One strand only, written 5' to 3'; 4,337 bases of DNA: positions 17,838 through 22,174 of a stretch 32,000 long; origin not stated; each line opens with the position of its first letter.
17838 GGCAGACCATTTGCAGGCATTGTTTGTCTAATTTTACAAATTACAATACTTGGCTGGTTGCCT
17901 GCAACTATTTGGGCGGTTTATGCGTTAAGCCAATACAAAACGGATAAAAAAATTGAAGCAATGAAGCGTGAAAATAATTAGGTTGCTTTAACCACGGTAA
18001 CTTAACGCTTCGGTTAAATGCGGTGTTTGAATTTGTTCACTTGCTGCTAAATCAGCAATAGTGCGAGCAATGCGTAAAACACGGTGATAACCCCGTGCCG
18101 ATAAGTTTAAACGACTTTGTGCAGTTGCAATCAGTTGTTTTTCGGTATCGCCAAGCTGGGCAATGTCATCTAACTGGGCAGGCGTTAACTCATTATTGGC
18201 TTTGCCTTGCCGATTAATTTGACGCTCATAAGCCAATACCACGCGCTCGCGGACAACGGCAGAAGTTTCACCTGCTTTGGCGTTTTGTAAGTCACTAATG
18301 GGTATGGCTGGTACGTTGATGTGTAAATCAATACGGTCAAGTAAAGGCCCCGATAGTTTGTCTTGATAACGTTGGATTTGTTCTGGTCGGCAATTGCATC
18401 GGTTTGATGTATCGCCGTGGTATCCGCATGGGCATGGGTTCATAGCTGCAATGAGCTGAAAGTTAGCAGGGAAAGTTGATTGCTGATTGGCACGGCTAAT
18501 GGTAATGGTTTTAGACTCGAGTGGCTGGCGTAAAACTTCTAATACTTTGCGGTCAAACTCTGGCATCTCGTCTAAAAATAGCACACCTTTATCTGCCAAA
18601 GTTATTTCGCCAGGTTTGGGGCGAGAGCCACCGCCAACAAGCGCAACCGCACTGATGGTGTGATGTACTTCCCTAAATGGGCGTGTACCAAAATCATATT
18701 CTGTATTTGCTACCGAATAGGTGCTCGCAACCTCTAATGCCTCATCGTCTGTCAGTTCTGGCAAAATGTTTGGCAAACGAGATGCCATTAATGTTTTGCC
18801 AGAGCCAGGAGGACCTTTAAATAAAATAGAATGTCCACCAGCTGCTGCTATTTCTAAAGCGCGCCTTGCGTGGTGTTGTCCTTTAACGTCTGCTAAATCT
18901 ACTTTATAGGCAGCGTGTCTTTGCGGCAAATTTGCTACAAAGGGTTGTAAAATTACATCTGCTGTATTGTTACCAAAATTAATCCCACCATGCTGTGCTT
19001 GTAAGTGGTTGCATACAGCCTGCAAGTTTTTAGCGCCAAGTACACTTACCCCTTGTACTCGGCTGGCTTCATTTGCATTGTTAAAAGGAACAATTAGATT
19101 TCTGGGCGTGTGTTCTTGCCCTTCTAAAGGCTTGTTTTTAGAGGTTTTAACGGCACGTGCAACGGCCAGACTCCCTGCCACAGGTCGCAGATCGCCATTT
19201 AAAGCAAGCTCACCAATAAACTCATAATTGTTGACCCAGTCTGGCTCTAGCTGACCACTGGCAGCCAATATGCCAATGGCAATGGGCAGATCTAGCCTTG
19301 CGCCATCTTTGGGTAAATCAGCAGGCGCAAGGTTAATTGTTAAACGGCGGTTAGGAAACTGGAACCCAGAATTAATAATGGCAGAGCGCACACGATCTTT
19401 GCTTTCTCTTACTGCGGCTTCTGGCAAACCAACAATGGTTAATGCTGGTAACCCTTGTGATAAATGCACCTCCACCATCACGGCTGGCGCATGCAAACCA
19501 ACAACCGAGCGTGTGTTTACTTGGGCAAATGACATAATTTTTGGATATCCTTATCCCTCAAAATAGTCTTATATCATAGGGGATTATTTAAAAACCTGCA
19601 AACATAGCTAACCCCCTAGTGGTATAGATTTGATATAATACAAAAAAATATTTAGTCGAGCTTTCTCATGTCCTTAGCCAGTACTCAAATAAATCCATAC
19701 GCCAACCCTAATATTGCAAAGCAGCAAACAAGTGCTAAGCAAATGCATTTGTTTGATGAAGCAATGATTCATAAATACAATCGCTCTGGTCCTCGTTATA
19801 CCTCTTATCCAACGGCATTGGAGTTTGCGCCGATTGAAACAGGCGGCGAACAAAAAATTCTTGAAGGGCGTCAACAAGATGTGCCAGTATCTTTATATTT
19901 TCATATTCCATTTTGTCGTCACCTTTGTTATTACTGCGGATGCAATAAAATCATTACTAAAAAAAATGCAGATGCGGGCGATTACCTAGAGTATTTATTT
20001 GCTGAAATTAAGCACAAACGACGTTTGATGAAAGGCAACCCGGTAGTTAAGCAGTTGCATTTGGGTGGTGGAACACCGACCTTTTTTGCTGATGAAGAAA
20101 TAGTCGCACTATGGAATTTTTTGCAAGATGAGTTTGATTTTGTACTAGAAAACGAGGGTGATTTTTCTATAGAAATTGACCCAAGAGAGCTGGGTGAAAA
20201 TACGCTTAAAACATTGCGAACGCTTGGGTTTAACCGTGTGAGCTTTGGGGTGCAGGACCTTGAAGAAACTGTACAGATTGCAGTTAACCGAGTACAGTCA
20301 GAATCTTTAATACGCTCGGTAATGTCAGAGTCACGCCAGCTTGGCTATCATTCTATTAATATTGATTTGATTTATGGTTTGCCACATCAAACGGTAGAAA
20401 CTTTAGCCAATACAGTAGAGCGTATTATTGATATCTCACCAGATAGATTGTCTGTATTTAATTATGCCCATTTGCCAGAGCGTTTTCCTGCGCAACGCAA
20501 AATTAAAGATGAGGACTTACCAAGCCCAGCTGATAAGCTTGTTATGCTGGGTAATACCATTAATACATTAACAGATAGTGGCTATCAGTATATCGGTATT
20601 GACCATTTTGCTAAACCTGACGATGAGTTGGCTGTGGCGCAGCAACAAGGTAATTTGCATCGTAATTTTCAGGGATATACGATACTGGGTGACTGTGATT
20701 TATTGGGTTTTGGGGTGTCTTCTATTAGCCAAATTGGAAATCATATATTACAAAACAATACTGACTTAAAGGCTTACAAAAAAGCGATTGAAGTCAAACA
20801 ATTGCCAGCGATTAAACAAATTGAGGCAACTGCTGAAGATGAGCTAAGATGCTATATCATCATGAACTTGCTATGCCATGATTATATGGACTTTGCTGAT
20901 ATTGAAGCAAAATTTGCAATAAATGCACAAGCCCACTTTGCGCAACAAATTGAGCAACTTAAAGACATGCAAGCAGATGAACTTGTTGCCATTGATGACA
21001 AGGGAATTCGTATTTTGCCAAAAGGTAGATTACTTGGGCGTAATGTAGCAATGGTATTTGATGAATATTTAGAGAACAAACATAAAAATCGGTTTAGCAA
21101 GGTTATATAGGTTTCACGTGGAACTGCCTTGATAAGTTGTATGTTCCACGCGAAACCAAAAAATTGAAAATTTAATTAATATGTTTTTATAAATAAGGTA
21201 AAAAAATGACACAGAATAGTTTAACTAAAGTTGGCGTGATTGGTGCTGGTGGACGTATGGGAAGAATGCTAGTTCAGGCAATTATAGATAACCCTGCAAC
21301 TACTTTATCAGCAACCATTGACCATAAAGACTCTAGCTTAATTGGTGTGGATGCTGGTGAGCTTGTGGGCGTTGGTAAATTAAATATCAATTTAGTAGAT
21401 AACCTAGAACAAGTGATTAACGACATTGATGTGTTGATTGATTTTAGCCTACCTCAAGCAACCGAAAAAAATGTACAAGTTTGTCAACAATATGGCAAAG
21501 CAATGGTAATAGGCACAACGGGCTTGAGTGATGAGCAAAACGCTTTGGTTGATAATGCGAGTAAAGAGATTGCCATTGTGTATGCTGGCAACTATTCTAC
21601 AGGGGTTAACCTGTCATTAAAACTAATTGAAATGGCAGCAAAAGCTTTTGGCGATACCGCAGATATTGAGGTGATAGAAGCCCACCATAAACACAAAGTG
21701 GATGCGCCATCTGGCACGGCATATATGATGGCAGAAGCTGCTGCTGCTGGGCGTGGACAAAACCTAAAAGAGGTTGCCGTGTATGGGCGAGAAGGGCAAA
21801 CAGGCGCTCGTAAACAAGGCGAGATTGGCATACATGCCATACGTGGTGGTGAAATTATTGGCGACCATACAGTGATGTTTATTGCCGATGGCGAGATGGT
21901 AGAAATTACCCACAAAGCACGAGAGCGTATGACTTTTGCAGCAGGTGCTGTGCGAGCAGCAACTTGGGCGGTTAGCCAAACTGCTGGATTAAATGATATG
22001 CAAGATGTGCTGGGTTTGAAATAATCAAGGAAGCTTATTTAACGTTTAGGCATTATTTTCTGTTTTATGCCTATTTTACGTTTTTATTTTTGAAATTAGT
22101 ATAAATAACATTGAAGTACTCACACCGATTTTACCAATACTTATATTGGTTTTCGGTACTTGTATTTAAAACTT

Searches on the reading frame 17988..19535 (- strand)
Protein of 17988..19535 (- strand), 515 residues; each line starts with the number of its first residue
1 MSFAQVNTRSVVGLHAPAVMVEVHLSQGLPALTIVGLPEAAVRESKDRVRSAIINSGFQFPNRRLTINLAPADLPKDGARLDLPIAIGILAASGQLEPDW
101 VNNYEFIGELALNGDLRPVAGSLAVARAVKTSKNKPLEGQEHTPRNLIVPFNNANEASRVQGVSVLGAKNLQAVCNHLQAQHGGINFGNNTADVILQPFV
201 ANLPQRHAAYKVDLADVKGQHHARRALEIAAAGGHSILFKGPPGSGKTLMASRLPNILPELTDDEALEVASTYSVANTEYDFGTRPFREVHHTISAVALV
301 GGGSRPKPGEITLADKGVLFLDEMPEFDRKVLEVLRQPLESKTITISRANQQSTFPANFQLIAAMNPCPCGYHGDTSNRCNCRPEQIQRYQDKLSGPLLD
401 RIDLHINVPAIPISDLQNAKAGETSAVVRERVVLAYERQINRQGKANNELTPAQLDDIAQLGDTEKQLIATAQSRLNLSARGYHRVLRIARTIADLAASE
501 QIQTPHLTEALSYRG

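Call 100: search_protein_families(library=pfam, proteins=[window:17988-19535:-], max_evalue=0.00001)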
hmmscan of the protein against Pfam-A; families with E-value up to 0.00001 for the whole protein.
window:17988-19535:- (515 aa): 6 families
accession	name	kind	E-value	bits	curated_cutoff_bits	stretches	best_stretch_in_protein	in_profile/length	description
PF01078.27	Mg_chelatase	-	4.7e-94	314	20.3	1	213-413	1-204/207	Magnesium chelatase, subunit ChlI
PF13541.12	ChlI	-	2.1e-42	144.3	27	1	21-134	1-112/121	Subunit ChlI of Mg-chelatase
PF13335.12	Mg_chelatase_C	-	2.3e-29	102.2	26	1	422-514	1-94/94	Magnesium chelatase, subunit ChlI C-terminal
PF07728.20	AAA_5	-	5.9e-10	39.7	22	1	237-369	2-125/139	AAA domain (dynein-related subfamily)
PF00493.29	MCM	-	3e-09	36.8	23.3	1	308-404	114-200/224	MCM P-loop domain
PF00158.32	Sigma54_activat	-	4.3e-07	30.2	20.2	0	302-366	80-142/168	Sigma-54 interaction domain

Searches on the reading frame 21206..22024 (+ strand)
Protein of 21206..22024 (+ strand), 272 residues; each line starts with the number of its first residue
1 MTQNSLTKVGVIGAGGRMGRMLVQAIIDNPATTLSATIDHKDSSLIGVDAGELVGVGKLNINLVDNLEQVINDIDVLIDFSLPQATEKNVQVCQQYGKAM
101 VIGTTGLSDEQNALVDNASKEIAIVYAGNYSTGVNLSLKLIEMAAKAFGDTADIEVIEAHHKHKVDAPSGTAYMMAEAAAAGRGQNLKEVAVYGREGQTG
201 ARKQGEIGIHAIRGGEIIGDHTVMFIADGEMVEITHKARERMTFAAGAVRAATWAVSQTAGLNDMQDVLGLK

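Call 5: search_protein_families(library=pfam, proteins=[window:21206-22024:+], max_evalue=0.01)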
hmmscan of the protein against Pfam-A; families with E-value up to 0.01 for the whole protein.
window:21206-22024:+ (272 aa): 4 families
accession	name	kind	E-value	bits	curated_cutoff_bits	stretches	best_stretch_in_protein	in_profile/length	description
PF05173.19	DapB_C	-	9.9e-44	148.7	27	1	133-269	1-121/121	Dihydrodipicolinate reductase, C-terminus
PF01113.26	DapB_N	-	2.3e-40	138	25.6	1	8-130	2-124/124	Dihydrodipicolinate reductase, N-terminus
PF03435.24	Sacchrp_dh_NADP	-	0.0065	17.2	25.1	0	9-119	1-122/129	Saccharopine dehydrogenase NADP binding domain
PF01118.30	Semialdhyde_dh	-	0.0096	16.8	26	0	8-88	1-80/121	Semialdehyde dehydrogenase, NAD binding domain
